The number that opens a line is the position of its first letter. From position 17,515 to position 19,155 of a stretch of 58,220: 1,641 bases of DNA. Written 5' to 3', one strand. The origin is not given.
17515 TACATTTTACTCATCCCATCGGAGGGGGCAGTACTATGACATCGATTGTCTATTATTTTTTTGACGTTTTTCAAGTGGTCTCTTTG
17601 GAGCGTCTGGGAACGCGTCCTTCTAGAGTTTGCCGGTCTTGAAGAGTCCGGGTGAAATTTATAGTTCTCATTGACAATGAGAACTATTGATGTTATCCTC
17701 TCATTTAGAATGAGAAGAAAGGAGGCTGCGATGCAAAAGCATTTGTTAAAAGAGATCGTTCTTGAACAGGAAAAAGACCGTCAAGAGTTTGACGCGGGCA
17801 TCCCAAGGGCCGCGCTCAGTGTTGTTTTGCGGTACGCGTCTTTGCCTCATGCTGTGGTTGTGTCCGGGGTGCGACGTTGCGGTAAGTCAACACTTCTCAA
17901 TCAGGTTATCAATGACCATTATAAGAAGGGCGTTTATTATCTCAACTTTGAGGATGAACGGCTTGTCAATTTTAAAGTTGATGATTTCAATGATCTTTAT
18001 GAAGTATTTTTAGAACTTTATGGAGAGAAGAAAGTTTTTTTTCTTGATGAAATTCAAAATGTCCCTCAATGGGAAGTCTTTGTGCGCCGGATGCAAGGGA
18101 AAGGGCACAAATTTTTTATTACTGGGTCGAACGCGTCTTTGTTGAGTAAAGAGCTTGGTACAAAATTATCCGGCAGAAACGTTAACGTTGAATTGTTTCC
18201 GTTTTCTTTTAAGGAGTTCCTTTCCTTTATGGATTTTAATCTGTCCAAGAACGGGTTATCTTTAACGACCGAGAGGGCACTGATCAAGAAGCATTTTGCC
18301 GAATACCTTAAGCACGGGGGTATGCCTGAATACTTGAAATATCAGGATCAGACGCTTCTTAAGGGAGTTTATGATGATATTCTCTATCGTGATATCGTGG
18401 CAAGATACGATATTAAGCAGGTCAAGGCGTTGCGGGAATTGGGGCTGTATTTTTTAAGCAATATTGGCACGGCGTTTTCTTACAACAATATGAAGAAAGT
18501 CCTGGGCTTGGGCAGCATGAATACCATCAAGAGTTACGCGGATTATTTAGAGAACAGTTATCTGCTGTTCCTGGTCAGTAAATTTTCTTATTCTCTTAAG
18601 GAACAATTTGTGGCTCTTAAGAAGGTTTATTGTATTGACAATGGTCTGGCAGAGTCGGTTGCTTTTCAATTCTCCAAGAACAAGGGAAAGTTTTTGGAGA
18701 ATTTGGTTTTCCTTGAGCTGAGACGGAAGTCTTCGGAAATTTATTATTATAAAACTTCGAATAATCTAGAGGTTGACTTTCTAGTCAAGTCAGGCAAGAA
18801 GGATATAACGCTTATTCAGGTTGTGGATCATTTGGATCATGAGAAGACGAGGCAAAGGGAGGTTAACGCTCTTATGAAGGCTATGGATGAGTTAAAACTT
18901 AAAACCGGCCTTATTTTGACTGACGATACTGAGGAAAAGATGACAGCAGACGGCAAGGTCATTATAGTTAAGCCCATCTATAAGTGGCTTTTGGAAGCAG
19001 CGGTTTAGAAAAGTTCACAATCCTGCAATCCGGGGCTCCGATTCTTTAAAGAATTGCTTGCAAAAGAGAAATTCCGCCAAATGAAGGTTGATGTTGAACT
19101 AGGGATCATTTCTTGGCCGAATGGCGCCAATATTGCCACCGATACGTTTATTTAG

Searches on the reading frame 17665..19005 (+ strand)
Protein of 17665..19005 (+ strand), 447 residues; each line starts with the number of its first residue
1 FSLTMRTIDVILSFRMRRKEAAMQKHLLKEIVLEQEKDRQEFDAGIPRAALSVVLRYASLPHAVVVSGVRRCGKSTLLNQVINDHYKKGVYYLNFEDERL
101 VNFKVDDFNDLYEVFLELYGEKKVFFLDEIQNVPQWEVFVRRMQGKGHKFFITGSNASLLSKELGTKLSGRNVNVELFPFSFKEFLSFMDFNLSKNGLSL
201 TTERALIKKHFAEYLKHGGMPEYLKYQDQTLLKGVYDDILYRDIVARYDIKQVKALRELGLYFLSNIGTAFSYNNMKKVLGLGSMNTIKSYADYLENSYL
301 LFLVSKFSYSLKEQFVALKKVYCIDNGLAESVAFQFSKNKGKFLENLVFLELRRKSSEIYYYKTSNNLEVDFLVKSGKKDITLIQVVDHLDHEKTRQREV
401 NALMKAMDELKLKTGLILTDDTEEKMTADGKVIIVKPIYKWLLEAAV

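Call 11: search_protein_families(library=pfam, proteins=[window:17665-19005:+], max_evalue=0.01)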
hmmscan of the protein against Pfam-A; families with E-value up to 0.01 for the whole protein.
window:17665-19005:+ (447 aa): 7 families
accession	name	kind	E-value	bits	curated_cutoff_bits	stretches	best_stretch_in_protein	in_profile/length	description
PF13173.12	AAA_14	-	7.9e-38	129.8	27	1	63-186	4-129/129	AAA domain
PF13635.12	DUF4143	-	1.3e-25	90.5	28.1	1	242-386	2-157/160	Domain of unknown function (DUF4143)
PF01637.24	ATPase_2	-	1.7e-06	28.5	33.2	1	59-115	16-78/225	ATPase domain predominantly from Archaea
PF00004.35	AAA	-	0.0001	23.2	21.2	0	65-133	2-69/131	ATPase family associated with various cellular activities (AAA)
PF20720.3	nSTAND3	-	0.00092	19.4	27.2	1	62-130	18-74/155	Novel STAND NTPase 3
PF01443.25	Viral_helicase1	-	0.0016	18.7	21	1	65-137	2-75/228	Viral superfamily 1 RNA helicase core domain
PF04471.18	Mrr_cat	-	0.0036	17.8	21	1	338-419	3-85/115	Restriction endonuclease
